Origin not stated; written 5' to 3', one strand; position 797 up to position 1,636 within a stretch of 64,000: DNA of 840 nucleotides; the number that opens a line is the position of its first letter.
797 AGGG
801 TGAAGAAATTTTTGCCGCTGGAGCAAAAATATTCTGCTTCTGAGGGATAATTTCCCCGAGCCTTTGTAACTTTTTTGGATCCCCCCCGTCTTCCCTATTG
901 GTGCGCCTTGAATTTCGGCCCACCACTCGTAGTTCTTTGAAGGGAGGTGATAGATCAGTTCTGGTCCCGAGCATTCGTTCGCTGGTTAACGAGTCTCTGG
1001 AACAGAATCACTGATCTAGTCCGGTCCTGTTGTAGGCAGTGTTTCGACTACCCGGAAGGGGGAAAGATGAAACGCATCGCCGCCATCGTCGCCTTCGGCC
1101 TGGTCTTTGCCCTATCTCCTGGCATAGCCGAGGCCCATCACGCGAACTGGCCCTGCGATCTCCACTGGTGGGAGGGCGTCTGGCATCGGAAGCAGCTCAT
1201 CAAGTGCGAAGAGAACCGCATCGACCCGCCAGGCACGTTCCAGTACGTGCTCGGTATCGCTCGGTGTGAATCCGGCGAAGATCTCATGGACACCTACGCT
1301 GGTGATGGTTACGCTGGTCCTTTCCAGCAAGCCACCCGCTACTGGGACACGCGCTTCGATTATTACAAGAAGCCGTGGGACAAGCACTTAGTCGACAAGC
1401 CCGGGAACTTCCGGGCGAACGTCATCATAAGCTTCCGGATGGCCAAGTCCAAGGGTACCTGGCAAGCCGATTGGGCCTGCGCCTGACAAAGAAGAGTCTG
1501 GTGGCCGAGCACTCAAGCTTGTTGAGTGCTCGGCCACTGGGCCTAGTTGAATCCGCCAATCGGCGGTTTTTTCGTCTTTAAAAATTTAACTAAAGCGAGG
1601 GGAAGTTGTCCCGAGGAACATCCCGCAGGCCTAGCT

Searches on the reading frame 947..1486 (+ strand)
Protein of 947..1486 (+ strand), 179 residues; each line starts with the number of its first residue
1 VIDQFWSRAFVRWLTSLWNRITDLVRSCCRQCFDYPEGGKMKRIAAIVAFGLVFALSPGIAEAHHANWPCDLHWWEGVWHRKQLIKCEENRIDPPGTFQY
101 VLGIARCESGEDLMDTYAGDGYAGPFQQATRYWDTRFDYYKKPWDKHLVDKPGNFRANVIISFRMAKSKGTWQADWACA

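Call 7: search_protein_families(library=pfam, proteins=[window:947-1486:+], max_evalue=0.01)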
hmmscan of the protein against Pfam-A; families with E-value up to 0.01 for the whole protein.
window:947-1486:+ (179 aa): 1 family
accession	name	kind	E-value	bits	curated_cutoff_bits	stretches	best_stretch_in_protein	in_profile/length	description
PF06737.19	Transglycosylas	-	0.0086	17.2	27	0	104-135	10-40/77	Transglycosylase-like domain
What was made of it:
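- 940..1575 (+): Rpf-like cassette: SD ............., ORF 1067-1486 (139 aa, signal peptide, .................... lysozyme-like motif), then two terminator hairpins. Pfam Transglycosylas scores 17.2, below the cut-off of 27 (call 7).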
